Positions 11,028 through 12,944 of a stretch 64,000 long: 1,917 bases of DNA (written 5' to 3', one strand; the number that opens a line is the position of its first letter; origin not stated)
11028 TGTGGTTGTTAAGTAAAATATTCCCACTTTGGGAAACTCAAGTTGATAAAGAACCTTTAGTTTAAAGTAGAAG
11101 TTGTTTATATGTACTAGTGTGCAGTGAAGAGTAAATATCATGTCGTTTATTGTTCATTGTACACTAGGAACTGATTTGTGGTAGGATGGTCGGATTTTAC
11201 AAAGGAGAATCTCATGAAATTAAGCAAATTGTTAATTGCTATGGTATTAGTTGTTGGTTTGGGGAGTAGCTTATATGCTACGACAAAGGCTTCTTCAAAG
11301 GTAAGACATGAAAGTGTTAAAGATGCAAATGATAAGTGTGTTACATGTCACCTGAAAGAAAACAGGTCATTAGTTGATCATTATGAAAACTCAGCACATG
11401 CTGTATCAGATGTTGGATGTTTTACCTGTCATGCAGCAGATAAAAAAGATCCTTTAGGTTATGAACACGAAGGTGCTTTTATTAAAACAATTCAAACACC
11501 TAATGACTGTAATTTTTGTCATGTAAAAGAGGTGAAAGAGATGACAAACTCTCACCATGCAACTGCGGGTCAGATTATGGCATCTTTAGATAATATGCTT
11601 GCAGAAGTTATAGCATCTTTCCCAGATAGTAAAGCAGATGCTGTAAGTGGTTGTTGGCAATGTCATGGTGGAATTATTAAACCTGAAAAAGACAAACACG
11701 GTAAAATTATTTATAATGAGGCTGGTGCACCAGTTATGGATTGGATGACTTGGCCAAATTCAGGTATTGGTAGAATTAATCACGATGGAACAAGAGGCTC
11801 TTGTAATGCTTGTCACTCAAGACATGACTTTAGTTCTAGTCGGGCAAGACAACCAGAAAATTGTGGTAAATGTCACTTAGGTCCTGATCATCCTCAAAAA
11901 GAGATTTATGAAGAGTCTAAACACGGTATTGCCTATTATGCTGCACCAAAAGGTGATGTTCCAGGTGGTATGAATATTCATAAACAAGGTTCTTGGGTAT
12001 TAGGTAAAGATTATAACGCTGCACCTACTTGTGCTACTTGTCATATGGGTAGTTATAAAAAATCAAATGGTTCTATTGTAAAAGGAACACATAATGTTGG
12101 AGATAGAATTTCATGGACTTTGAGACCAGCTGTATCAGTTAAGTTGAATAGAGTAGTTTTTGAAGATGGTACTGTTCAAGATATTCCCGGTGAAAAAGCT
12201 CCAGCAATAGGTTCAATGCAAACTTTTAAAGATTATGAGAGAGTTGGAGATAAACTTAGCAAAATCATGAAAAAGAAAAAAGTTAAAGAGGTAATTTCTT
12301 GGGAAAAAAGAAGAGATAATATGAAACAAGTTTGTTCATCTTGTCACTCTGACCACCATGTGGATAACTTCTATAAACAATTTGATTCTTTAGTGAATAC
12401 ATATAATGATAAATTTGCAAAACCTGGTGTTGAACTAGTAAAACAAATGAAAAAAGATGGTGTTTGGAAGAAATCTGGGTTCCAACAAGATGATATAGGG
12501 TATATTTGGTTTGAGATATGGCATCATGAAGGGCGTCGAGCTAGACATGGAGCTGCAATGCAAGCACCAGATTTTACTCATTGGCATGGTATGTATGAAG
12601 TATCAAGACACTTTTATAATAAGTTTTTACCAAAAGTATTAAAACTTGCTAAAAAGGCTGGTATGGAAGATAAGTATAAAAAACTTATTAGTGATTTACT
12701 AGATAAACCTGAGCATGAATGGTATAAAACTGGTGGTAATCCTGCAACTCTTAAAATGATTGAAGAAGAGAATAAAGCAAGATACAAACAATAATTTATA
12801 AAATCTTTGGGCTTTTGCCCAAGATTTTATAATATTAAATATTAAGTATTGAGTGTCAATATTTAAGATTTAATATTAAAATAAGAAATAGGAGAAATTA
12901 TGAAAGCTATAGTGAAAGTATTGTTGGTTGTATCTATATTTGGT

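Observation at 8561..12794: HAO-family octahaem cytochrome wired to a tetrahaem cytochrome plus an NrfC/NrfD-type module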

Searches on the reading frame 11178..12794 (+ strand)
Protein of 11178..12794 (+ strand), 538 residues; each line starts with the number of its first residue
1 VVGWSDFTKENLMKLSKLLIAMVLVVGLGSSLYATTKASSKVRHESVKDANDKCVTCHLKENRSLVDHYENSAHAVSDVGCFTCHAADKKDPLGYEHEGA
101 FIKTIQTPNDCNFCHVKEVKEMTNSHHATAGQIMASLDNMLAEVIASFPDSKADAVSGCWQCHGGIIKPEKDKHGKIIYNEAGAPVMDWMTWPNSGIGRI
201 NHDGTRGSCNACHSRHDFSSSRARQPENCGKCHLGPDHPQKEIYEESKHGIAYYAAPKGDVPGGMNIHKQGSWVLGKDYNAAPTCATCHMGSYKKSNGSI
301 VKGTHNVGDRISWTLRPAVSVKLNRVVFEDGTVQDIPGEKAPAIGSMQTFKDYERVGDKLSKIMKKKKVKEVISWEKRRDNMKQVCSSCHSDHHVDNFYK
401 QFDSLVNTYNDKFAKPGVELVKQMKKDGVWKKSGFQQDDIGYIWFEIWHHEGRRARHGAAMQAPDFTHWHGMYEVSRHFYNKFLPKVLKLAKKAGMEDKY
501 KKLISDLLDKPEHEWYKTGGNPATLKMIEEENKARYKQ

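Call 3: search_protein_families(library=pfam, proteins=[window:11178-12794:+], max_evalue=0.01)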
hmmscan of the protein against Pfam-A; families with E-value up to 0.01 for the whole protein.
window:11178-12794:+ (538 aa): 4 families
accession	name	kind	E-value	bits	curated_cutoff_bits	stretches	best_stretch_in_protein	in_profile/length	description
PF13447.11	Multi-haem_cyto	-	3e-21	76.3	21.9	1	206-321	95-198/269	Seven times multi-haem cytochrome CxxCH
PF14522.11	Cytochrome_C7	-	1.3e-11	44.6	24.8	2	155-233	12-66/67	Cytochrome c7 and related cytochrome c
PF13435.11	Cytochrome_C554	-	4.4e-11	44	20.8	2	229-302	2-68/84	Cytochrome c554 and c-prime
PF14537.11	Cytochrom_c3_2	-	0.00045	21.1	25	0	364-396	40-70/79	Cytochrome c3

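Call 4: search_protein_families(library=ncbifam, proteins=[window:11178-12794:+], max_evalue=0.01)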
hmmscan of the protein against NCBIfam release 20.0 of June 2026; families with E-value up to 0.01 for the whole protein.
window:11178-12794:+ (538 aa): 5 families
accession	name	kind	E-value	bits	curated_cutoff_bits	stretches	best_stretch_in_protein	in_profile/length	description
NF052343.1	hydrazine_HDH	equivalog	1.1e-13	50.4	900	1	202-292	218-302/564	hydrazine dehydrogenase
TIGR03508.1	decahem_SO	subfamily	3.2e-11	43.2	192.2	2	39-164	58-175/258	DmsE family decaheme c-type cytochrome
TIGR03153.1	cytochr_NrfH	equivalog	7.3e-06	26.1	134.2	0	43-164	20-134/138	cytochrome c nitrite reductase small subunit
NF008659.0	PRK11659.1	equivalog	0.0002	21.1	184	1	12-86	7-83/188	cytochrome c nitrite reductase pentaheme subunit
NF041198.1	UshA_like_PCGU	equivalog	0.0016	17.1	275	1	45-119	436-512/519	UshA-like (seleno)protein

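Call 5: search_solved_structures(query=window:11178-12794:+, max_evalue=1, show_alignments=3)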
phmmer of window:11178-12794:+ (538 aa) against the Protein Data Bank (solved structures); distinct sequences matched with E-value up to 1: 8.
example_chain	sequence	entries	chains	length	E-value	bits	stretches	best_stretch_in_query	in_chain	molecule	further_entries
4qo5_A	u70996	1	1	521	2e-43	152.1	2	79-313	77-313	Hypothetical multiheme protein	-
6h5l_A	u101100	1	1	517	5e-15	58.3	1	202-295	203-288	Similar to hydroxylamine oxidoreductase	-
6m0p_A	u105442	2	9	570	9.8e-12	47.5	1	205-317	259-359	Aerobic hydroxylamine oxidoreductase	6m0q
4n4j_A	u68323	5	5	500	1.4e-11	47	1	207-292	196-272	hydroxylamine oxidoreductase | Similar to hydroxylamine oxidoreductase hao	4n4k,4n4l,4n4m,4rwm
4fas_A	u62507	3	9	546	1.4e-11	46.9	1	205-317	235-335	Hydroxylamine oxidoreductase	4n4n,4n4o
1fgj_A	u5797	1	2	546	1.6e-11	46.8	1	189-317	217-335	HYDROXYLAMINE OXIDOREDUCTASE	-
6hif_G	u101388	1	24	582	5.1e-11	45.1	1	202-300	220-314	Hydrazine dehydrogenase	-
6t5e_A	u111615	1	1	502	7e-09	38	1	206-291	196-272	Hydroxylamine oxidoreductase-like protein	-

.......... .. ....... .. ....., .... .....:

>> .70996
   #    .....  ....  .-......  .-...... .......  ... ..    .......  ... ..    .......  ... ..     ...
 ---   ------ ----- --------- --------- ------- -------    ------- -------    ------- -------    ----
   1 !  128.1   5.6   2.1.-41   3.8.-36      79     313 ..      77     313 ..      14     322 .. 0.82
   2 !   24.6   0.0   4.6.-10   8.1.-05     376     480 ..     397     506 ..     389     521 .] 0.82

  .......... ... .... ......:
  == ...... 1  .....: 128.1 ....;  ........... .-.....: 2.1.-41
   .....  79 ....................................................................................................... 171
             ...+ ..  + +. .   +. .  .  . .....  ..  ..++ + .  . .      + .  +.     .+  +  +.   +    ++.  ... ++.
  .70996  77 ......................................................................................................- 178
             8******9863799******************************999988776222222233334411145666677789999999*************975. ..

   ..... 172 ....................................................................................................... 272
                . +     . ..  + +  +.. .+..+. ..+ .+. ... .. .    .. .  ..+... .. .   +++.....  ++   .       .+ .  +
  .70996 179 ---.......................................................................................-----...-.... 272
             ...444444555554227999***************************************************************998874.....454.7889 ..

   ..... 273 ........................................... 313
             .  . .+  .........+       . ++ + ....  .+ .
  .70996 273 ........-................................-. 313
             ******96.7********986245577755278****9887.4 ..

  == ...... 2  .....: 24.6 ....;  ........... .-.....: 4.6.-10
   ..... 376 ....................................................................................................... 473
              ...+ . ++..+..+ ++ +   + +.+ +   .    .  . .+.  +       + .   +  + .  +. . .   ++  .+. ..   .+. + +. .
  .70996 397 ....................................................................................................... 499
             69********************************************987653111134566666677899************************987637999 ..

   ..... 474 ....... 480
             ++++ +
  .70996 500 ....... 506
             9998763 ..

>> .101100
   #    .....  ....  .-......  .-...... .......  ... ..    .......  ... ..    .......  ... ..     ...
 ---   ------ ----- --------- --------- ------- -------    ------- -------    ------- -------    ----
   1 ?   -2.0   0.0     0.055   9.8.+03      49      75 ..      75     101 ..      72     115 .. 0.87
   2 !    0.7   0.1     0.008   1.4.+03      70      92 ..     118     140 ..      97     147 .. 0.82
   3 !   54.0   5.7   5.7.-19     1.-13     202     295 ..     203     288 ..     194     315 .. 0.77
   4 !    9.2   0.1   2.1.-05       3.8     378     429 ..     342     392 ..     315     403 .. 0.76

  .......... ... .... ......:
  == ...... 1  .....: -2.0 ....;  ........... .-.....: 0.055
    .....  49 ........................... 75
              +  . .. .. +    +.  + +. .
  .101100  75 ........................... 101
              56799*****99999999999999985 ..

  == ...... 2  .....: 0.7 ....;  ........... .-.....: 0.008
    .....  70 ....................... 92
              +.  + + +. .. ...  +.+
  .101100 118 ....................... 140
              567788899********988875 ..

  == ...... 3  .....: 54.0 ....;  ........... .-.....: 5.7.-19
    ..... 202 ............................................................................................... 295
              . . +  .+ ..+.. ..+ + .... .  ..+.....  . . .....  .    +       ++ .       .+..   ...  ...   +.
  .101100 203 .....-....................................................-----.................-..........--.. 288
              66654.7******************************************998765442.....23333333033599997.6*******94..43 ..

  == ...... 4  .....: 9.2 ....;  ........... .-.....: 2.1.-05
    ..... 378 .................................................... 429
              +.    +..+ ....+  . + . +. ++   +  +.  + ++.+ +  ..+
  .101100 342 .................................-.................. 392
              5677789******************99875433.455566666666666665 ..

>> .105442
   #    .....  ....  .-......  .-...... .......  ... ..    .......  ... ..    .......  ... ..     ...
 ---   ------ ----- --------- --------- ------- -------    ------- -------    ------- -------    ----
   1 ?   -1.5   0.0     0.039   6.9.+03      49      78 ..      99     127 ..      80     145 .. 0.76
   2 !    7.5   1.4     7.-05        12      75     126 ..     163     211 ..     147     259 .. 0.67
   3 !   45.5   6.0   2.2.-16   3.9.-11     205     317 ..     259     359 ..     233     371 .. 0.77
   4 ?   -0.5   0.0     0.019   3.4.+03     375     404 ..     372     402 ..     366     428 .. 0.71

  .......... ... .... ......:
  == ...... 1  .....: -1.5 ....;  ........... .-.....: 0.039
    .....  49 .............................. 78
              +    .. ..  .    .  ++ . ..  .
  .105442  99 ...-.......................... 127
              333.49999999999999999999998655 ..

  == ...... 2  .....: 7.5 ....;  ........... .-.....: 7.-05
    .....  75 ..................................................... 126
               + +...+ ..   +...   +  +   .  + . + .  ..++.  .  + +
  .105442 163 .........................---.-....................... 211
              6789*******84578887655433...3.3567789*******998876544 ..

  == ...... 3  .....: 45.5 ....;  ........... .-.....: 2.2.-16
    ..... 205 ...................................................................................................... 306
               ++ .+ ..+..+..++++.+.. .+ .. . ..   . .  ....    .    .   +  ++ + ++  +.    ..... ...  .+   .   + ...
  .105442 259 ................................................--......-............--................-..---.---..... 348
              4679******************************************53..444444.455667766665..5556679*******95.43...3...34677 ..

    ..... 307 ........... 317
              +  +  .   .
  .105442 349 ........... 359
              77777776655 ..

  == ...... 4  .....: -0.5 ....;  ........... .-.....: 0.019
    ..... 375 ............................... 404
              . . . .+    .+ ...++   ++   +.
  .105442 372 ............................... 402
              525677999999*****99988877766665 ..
